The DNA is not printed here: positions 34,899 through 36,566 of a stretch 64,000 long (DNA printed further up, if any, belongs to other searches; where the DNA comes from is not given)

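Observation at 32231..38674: Coupled lipid-carrier glycosylation system with a flavin enzyme acting between flippase and transferase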

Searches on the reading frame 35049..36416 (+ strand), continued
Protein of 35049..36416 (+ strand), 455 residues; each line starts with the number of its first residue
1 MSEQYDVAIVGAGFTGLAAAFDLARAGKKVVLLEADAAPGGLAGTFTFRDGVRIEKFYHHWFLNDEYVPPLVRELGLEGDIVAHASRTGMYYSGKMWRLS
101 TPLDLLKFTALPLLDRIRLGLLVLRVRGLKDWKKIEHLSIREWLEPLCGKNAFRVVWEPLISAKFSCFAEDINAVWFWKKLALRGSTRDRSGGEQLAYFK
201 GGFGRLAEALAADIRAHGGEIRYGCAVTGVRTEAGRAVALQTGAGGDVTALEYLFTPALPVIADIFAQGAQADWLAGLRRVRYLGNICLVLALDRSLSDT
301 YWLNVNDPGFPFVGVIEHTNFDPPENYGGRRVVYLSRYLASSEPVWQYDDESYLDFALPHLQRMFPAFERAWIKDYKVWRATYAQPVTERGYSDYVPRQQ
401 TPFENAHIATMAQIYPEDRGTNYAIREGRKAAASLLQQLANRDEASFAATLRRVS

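Call 61: search_protein_families(library=pfam, proteins=[L017:10335-12278:+, L028:6523-8814:+, L020:6686-8647:+, L042:1821-3539:+, L088:10314-12320:+, L046:10352-12277:+, L052:10313-11917:+, L029:12624-15023:+, L040:14478-16409:-], max_evalue=0.01)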
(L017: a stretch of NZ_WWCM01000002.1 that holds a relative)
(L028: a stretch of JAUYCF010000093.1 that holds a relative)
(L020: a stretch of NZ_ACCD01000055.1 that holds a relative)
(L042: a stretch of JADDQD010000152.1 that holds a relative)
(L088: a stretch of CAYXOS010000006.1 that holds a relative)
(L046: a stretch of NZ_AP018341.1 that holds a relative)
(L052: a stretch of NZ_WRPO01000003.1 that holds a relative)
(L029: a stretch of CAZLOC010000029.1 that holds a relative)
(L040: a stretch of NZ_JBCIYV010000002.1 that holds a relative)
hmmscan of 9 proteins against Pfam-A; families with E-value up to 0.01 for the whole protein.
L017:10335-12278:+ (647 aa): 1 family
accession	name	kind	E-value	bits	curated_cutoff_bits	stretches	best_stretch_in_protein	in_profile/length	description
PF22895.2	DUF7024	-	2e-07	31.4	24.4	1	527-645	28-142/145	Domain of unknown function (DUF7024)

L028:6523-8814:+ (763 aa): 0 families

L020:6686-8647:+ (653 aa): 1 family
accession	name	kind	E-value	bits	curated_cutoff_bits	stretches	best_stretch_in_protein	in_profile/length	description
PF22895.2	DUF7024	-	0.001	19.4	24.4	1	536-651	33-144/145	Domain of unknown function (DUF7024)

L042:1821-3539:+ (572 aa): 0 families

L088:10314-12320:+ (668 aa): 2 families
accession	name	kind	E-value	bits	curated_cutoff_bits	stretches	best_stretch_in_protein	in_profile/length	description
PF13231.12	PMT_2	-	9.1e-06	26.4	26.1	1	224-381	1-149/160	Dolichyl-phosphate-mannose-protein mannosyltransferase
PF03189.18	Otopetrin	-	0.0034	16.8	27.8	1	89-205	231-343/434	Otopetrin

L046:10352-12277:+ (641 aa): 0 families

L052:10313-11917:+ (534 aa): 0 families

L029:12624-15023:+ (799 aa): 0 families

L040:14478-16409:- (643 aa): 0 families

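Call 69: find_homologous_proteins(query=L045:7858-10314:+, region=1-818, max_evalue=1e-30)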
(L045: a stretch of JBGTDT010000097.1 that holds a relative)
Query L045:7858-10314:+, residues 1-818 (818 aa): 1293 proteins with E <= 1e-30 among 8000 candidates; the best 120 are listed.
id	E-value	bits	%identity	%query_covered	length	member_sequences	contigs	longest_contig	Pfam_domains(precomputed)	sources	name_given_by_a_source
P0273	0.0e+0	1826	100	98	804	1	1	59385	PF01266.31,PF01593.31,PF13450.13,PF00890.31,PF03706.19,PF12831.14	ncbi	-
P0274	0.0e+0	1419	76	98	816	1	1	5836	PF01946.24,PF01266.31,PF01593.31,PF13450.13,PF00890.31,PF07992.21,PF00070.34,PF03486.21,PF03706.19,PF12831.14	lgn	-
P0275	0.0e+0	1380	75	98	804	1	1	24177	PF01946.24,PF01266.31,PF01593.31,PF13450.13,PF00890.31,PF07992.21,PF03486.21,PF03706.19,PF12831.14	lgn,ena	-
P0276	0.0e+0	1369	84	55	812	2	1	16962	PF01266.31,PF01593.31,PF13450.13,PF00890.31,PF07992.21,PF00070.34,PF13738.13,PF03486.21,PF03706.19,PF12831.14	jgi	jgi:uncharacterized protein (TIRG00374 family)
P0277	0.0e+0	1352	74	98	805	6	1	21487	PF01946.24,PF01266.31,PF01593.31,PF13450.13,PF00890.31,PF07992.21,PF00070.34,PF03486.21,PF03706.19,PF12831.14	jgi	-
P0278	0.0e+0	1339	74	96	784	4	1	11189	PF13450.13,PF07992.21,PF00070.34,PF03486.21,PF01134.29,PF01494.26,PF12831.14,PF01946.24,PF01266.31,PF01593.31,PF00890.31,PF03706.19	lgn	-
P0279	0.0e+0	1336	75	95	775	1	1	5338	PF01946.24,PF01266.31,PF01593.31,PF13450.13,PF00890.31,PF07992.21,PF00070.34,PF03486.21,PF03706.19,PF12831.14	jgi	-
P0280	0.0e+0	1248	84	79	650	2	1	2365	PF01946.24,PF01266.31,PF01593.31,PF13450.13,PF00890.31,PF07992.21,PF00070.34,PF03486.21,PF03706.19,PF12831.14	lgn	-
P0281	0.0e+0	1116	64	95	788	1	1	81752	PF01946.24,PF01266.31,PF01593.31,PF13450.13,PF00890.31,PF07992.21,PF00070.34,PF03486.21,PF03706.19,PF12831.14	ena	-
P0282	3.9e-289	979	58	91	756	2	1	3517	PF01946.24,PF01266.31,PF01593.31,PF13450.13,PF00890.31,PF07992.21,PF03706.19,PF12831.14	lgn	-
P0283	3.9e-235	801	68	62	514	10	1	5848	PF01266.31,PF01593.31,PF13450.13,PF00890.31,PF07992.21,PF00070.34,PF01494.26,PF12831.14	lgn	-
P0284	1.7e-227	775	76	54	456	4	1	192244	PF01266.31,PF01593.31,PF13450.13,PF00890.31,PF07992.21,PF00070.34,PF03486.21,PF12831.14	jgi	jgi:protoporphyrinogen oxidase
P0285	8.9e-227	773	76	54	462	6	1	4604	PF01266.31,PF01593.31,PF13450.13,PF00890.31,PF07992.21,PF12831.14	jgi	jgi:protoporphyrinogen oxidase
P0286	1.2e-226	773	74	54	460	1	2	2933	PF01946.24,PF01266.31,PF01593.31,PF13450.13,PF00890.31,PF07992.21,PF12831.14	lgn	-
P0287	2.7e-224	765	48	94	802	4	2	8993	PF01266.31,PF01593.31,PF13450.13,PF00890.31,PF03706.19,PF12831.14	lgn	-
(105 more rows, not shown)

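Call 76: search_protein_families(library=pfam, proteins=[L010:8639-9004:+, L015:8591-9004:+, L024:8555-9004:+, L015:6923-7603:+, L056:8002-10341:+, L070:6472-8034:+, L067:6220-7896:+, L026:7358-8041:+, L010:7372-7671:+], max_evalue=0.01)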
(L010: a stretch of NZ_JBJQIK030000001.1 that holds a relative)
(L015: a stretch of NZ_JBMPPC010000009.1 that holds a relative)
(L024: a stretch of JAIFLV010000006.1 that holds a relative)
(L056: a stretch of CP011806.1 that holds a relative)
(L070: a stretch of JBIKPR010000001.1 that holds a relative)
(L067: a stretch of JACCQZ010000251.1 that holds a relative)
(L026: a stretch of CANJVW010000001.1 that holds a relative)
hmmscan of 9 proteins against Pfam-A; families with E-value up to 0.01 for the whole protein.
L010:8639-9004:+ (121 aa): 2 families
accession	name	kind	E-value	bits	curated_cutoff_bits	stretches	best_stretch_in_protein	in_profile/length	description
PF04138.20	GtrA_DPMS_TM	-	6.5e-26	91.3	26.1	1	7-119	2-117/117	GtrA/DPMS, transmembrane domain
PF06779.20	MFS_4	-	0.0011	18.9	26.3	1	23-75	24-74/364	Uncharacterised MFS-type transporter YbfB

L015:8591-9004:+ (137 aa): 1 family
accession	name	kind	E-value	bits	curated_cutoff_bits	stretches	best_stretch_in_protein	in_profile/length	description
PF04138.20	GtrA_DPMS_TM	-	3.4e-23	82.5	26.1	1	6-118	2-117/117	GtrA/DPMS, transmembrane domain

L024:8555-9004:+ (149 aa): 0 families

L015:6923-7603:+ (226 aa): 1 family
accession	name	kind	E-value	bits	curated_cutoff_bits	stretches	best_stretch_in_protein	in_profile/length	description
PF01370.27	Epimerase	-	6.3e-09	36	20.9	1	27-161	75-240/240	NAD dependent epimerase/dehydratase family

L056:8002-10341:+ (779 aa): 13 families
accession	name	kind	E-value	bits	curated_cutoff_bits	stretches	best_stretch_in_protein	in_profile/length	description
PF01593.30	Amino_oxidase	-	4.1e-34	119.1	19.8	1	341-738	1-419/443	Flavin containing amine oxidoreductase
PF01266.30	DAO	-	9e-14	52.2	27.9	1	334-694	2-300/353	FAD dependent oxidoreductase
PF13450.12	NAD_binding_8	-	9.3e-11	42.3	21.9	1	336-400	1-67/68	NAD(P)-binding Rossmann-like domain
PF07992.20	Pyr_redox_2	-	7.5e-09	35.8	26.1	1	334-385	3-47/291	Pyridine nucleotide-disulphide oxidoreductase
PF12831.13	FAD_oxidored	-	4.7e-07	29.9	27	1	334-374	2-42/416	FAD dependent oxidoreductase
PF01134.28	GIDA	-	4.8e-07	29.6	22.1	1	334-364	2-32/391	Glucose inhibited division protein A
PF00890.30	FAD_binding_2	-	1.4e-05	24.9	20.4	1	334-368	2-36/414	FAD binding domain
PF00070.33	Pyr_redox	-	2.4e-05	25.2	22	0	334-364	2-32/82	Pyridine nucleotide-disulphide oxidoreductase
PF01946.23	Thi4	-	2.4e-05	24.1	26.2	1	332-368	18-55/235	Thi4 family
PF03486.20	HI0933_like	-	0.00033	20.6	50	0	334-367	3-36/244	HI0933-like protein Rossmann domain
PF05834.18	Lycopene_cycl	-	0.0011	18.5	23.4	0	334-365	2-35/380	Lycopene cyclase protein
PF01494.25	FAD_binding_3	-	0.0045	16.7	22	0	332-361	2-31/349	FAD binding domain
PF13454.12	NAD_binding_9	-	0.0048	17.3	21.8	0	335-365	1-35/155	FAD-NAD(P)-binding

L070:6472-8034:+ (520 aa): 2 families
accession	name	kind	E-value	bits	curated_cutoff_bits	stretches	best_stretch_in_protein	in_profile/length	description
PF01039.27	Carboxyl_trans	-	8e-198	658.5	22.3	1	34-518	2-493/493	Carboxyl transferase domain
PF03255.19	ACCA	-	1.9e-09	37.6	23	1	342-450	131-235/310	Acetyl co-enzyme A carboxylase carboxyltransferase-like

L067:6220-7896:+ (558 aa): 0 families

L026:7358-8041:+ (227 aa): 1 family
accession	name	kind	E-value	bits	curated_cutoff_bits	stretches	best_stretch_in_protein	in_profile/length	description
PF01370.27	Epimerase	-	1e-07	32.1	20.9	1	65-154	118-231/240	NAD dependent epimerase/dehydratase family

L010:7372-7671:+ (99 aa): 0 families

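Call 79: search_protein_families(library=ncbifam, proteins=[L046:8920-10317:+], max_evalue=1e-8)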
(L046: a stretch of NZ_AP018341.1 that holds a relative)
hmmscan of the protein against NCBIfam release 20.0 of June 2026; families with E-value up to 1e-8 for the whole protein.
L046:8920-10317:+ (465 aa): 19 families
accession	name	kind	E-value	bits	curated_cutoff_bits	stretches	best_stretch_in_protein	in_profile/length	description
NF005560.0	PRK07233.1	equivalog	1.2e-156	521.9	252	1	27-451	2-425/435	hypothetical protein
NF005548.0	PRK07208.1-4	equivalog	5.6e-28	97.8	389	1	26-376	4-370/488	hypothetical protein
NF005547.0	PRK07208.1-3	equivalog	2.1e-26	92.7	380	1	26-371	5-357/465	hypothetical protein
NF005545.0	PRK07208.1-1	equivalog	2e-24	85.9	451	1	24-202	6-180/504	hypothetical protein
TIGR03467.1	HpnE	equivalog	2.7e-21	76.4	283.05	1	28-316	1-298/430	hydroxysqualene dehydroxylase HpnE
NF005546.0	PRK07208.1-2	equivalog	6.7e-16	57.9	418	1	26-94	5-74/527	hypothetical protein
NF058655.1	CrtID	equivalog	2.5e-14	53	640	1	28-72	1-45/478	bifunctional phytoene desaturase/3,4-desaturase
TIGR02734.1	crtI_fam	subfamily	3.3e-14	52.5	238.1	1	29-71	2-44/504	phytoene desaturase family protein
NF005549.0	PRK07208.1-5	equivalog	5.8e-14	51.4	587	1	27-94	6-77/534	hypothetical protein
TIGR00562.1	proto_IX_ox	equivalog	2.6e-13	49.4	97.85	1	26-193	3-173/470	protoporphyrinogen oxidase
NF008841.0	PRK11883.1-1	equivalog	4.9e-13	48.8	517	1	25-114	3-95/453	protoporphyrinogen oxidase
NF045637.1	carotdesatCrtDProt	equivalog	6.5e-12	44.7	580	0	28-75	1-48/485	1-hydroxycarotenoid 3,4-desaturase CrtD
TIGR02731.1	phytoene_desat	equivalog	7.5e-12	44.7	569.4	0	28-104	2-79/453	15-cis-phytoene desaturase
NF009410.0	PRK12771.1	subfamily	1e-11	44.2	516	1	5-63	118-176/566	NAD(P)-binding protein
NF008845.0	PRK11883.1-5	equivalog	5e-10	38.3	560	0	26-106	5-91/468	protoporphyrinogen oxidase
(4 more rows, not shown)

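Call 102: search_protein_families(library=ncbifam, proteins=[L016:5246-6184:+, L020:1733-2560:+, L016:12458-13708:+, L016:13708-14604:+, L016:14605-15750:+, L016:15639-16856:+, L016:16862-17881:+, L016:17878-18906:+, L016:2215-3333:+], max_evalue=1e-10)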
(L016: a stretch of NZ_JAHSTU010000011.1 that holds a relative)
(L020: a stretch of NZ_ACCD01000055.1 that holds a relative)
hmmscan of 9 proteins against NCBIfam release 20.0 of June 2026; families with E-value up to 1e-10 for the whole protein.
L016:5246-6184:+ (312 aa): 0 families

L020:1733-2560:+ (275 aa): 0 families

L016:12458-13708:+ (416 aa): 5 families
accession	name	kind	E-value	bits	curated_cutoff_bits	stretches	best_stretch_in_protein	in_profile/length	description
TIGR01472.1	gmd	equivalog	3.4e-145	483.5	415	1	75-408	2-340/342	GDP-mannose 4,6-dehydratase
TIGR04180.1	EDH_00030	hypoth_equivalog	1.7e-25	89.7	475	1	77-393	2-296/297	NAD-dependent 4,6-dehydratase LegB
TIGR01181.1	dTDP_gluc_dehyt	equivalog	4.1e-23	82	365.1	1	119-353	45-278/321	dTDP-glucose 4,6-dehydratase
TIGR02622.1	CDP_4_6_dhtase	equivalog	8.5e-17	61.3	278.45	1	75-241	6-172/352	CDP-glucose 4,6-dehydratase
TIGR01179.1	galE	equivalog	1.3e-16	60.3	262.3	1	77-240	3-162/332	UDP-glucose 4-epimerase GalE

L016:13708-14604:+ (298 aa): 11 families
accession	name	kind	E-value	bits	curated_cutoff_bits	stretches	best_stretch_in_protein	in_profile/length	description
TIGR04180.1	EDH_00030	hypoth_equivalog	1.8e-32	112.6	475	1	9-279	2-290/297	NAD-dependent 4,6-dehydratase LegB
TIGR01179.1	galE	equivalog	3.4e-24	85.3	262.3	1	9-171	3-180/332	UDP-glucose 4-epimerase GalE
TIGR01472.1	gmd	equivalog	1.1e-20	74.1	415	1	44-254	57-275/342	GDP-mannose 4,6-dehydratase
TIGR01181.1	dTDP_gluc_dehyt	equivalog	4.6e-20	71.9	365.1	1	41-248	50-262/321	dTDP-glucose 4,6-dehydratase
TIGR02622.1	CDP_4_6_dhtase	equivalog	6e-16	58.5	278.45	1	5-155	4-170/352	CDP-glucose 4,6-dehydratase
TIGR02197.1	heptose_epim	equivalog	1.1e-13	51.1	274.6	1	9-255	2-270/316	ADP-glyceromanno-heptose 6-epimerase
TIGR01214.1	rmlD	equivalog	1.4e-13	50.6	224.05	1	8-176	2-159/285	dTDP-4-dehydrorhamnose reductase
TIGR03466.1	HpnA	hypoth_equivalog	2.5e-12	46.4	367.65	1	7-179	2-180/327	hopanoid-associated sugar epimerase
NF007582.0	PRK10217.1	equivalog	2.6e-12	46.5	698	1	40-239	50-262/355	dTDP-glucose 4,6-dehydratase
NF042422.1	oxyalk_red_OleD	equivalog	6.8e-11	42.1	580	1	8-245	3-248/329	2-alkyl-3-oxoalkanoate reductase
NF009092.0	PRK12428.1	subfamily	7.7e-11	42.1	242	0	1-102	1-104/261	coniferyl-alcohol dehydrogenase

L016:14605-15750:+ (381 aa): 11 families
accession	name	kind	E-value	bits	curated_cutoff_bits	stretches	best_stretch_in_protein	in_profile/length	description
TIGR04047.1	MSMEG_0565_glyc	hypoth_equivalog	1.1e-31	110.3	259.85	1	135-375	129-372/373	MSMEG_0565 family glycosyltransferase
TIGR03449.1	mycothiol_MshA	equivalog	1.6e-19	70.1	462.5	1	143-378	163-404/406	D-inositol-3-phosphate glycosyltransferase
TIGR02149.1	glgA_Coryne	subfamily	9e-19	67.8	302.4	1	137-378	137-391/391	glycogen synthase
NF038295.1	EPS_HpsP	equivalog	5.5e-18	65.1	550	1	203-377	209-387/388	hormogonium polysaccharide biosynthesis glycosyltransferase HpsP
NF053787.1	GlcN_PG_synth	equivalog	6.4e-16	58.1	480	1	130-378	129-360/361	N-acetylglucosaminyl phosphatidylglycerol synthase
TIGR03088.1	stp2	hypoth_equivalog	4.5e-14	52.3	409.05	1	177-377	170-373/374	TIGR03088 family PEP-CTERM/XrtA system glycosyltransferase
TIGR03999.1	thiol_BshA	equivalog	7e-13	48.2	273.7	1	137-378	137-374/375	N-acetyl-alpha-D-glucosaminyl L-malate synthase BshA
NF053513.1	Gtran_IagA_BgsA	equivalog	4.9e-11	42.2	460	1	121-378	82-332/333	LTA glycolipid anchor biosynthesis glycosyltransferase, IagA/BgsA family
NF047684.1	TeichurnBiosyTuaC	equivalog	6.4e-11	41.8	550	1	205-378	223-390/391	teichuronic acid biosynthesis protein TuaC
NF038229.1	Glyco4_Geo_Pelo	equivalog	8.2e-11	41.5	400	0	135-377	100-336/338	GPMC system family 4 glycosyltransferase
NF038298.1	EPS_HpsO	equivalog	8.2e-11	41.3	575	0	289-377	298-387/388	hormogonium polysaccharide biosynthesis glycosyltransferase HpsO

L016:15639-16856:+ (405 aa): 10 families
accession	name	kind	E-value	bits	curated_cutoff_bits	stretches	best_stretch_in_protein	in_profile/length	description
TIGR03088.1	stp2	hypoth_equivalog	1.6e-19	70.2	409.05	1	252-405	225-374/374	TIGR03088 family PEP-CTERM/XrtA system glycosyltransferase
TIGR02149.1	glgA_Coryne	subfamily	3.9e-19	69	302.4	1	110-404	71-390/391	glycogen synthase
NF041876.1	EPS_EpsE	equivalog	1.8e-18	67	400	1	193-395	179-387/389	exopolysaccharide biosynthesis GT4 family glycosyltransferase EpsE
TIGR03449.1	mycothiol_MshA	equivalog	1.5e-17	63.6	462.5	1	196-403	182-402/406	D-inositol-3-phosphate glycosyltransferase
TIGR03999.1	thiol_BshA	equivalog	1.1e-16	60.8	273.7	1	123-404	85-373/375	N-acetyl-alpha-D-glucosaminyl L-malate synthase BshA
TIGR04063.1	stp3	hypoth_equivalog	1.3e-14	53.9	442.05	1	198-405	179-396/397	TIGR04063 family PEP-CTERM/XrtA system glycosyltransferase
TIGR04047.1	MSMEG_0565_glyc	hypoth_equivalog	2.7e-13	49.8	259.85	1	177-402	139-372/373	MSMEG_0565 family glycosyltransferase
NF041010.1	glycosy_Agl16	equivalog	6.5e-13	48.3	575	1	140-404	99-351/352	glycosylation protein Agl16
NF053787.1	GlcN_PG_synth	equivalog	6.9e-12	44.9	480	1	144-404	105-359/361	N-acetylglucosaminyl phosphatidylglycerol synthase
NF007640.0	PRK10307.1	subfamily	4.8e-11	42.2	276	1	157-395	152-398/411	WcaI family glycosyltransferase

L016:16862-17881:+ (339 aa): 10 families
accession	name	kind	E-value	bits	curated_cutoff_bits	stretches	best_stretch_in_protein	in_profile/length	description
NF042422.1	oxyalk_red_OleD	equivalog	1.2e-20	74.1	580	1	22-273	3-254/329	2-alkyl-3-oxoalkanoate reductase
TIGR03466.1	HpnA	hypoth_equivalog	2e-20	73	367.65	1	22-195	3-174/327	hopanoid-associated sugar epimerase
TIGR01179.1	galE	equivalog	6.7e-18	64.6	262.3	1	22-193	2-178/332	UDP-glucose 4-epimerase GalE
TIGR01746.1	Thioester-redct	subfamily_domain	2.9e-17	62.9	213.35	1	75-275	81-286/371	thioester reductase domain-containing protein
TIGR01214.1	rmlD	equivalog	3.9e-17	62.3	224.05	1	23-208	3-167/285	dTDP-4-dehydrorhamnose reductase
NF042423.1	oxyalk_red_Shew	equivalog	6.2e-17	61.7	580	1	19-283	8-271/331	2-alkyl-3-oxoalkanoate reductase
TIGR01181.1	dTDP_gluc_dehyt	equivalog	3.3e-14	52.7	365.1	1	22-337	2-315/321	dTDP-glucose 4,6-dehydratase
TIGR04180.1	EDH_00030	hypoth_equivalog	1.6e-13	50.4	475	1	24-273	3-260/297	NAD-dependent 4,6-dehydratase LegB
NF004520.0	PRK05865.1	equivalog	1.9e-11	42.6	1509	1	23-279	4-208/854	sugar epimerase family protein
NF052578.1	StrlDmthSdmBMthl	equivalog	5.2e-11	42.9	600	1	23-194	4-172/328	sterol demethylase protein SdmB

L016:17878-18906:+ (342 aa): 3 families
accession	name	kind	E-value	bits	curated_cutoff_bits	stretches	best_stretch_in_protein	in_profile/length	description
TIGR02380.1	ECA_wecA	exception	1.7e-22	80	326.05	1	9-282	6-287/346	UDP-N-acetylglucosamine--undecaprenyl-phosphate N-acetylglucosaminephosphotransferase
TIGR00445.1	mraY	equivalog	7.8e-17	61.7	192.05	1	32-250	24-262/321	phospho-N-acetylmuramoyl-pentapeptide-transferase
NF053644.1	MraY_archaea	equivalog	2.5e-14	53.3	450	1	128-257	175-299/340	pseudomurein biosynthesis MraY family phospho-N-acetylmuramoyl-pentapeptide-transferase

L016:2215-3333:+ (372 aa): 0 families

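Call 106: search_solved_structures(query=A2, max_evalue=0.001)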
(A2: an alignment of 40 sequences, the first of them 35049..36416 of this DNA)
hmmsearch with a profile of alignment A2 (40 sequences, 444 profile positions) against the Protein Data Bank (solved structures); distinct sequences matched with E-value up to 0.001: 200 (the best 60 are shown).
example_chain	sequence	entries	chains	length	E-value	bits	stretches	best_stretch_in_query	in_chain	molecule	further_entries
5mog_A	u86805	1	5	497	3.1e-16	62.5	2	5-85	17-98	Phytoene dehydrogenase, chloroplastic/chromoplastic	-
3ka7_A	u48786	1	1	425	5.4e-13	51.8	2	201-407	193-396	Oxidoreductase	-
8p84_A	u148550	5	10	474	1.6e-11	46.9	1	4-255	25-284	Monoamine oxidase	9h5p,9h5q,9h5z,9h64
1i8t_A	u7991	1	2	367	1.8e-11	46.8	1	7-216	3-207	UDP-GALACTOPYRANOSE MUTASE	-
3i6d_A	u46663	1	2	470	4.3e-11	45.5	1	5-286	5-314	Protoporphyrinogen oxidase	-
2z5y_A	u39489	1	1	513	5.1e-11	45.3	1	6-264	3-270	Amine oxidase [flavin-containing] A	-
2bxr_A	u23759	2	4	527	5.4e-11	45.2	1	6-264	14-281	AMINE OXIDASE [FLAVIN-CONTAINING] A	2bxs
2z5x_A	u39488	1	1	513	6.5e-11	44.9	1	6-264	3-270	Amine oxidase [flavin-containing] A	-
8een_B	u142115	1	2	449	1e-10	44.3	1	4-67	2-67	Amine oxidase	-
8eej_B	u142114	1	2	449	1e-10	44.3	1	4-67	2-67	Amine oxidase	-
8eef_A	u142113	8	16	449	1e-10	44.3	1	4-67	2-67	Amine oxidase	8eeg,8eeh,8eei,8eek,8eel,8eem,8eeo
3nrn_A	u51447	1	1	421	2.5e-10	43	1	7-280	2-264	uncharacterized protein PF1083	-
5z2g_A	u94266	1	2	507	7.6e-10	41.4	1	4-92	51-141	L-amino acid oxidase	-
4dgk_A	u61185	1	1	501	7.6e-10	41.4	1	8-52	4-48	Phytoene dehydrogenase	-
2xfo_A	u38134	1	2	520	1.3e-09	40.7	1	3-254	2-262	Amine oxidase [flavin-containing] B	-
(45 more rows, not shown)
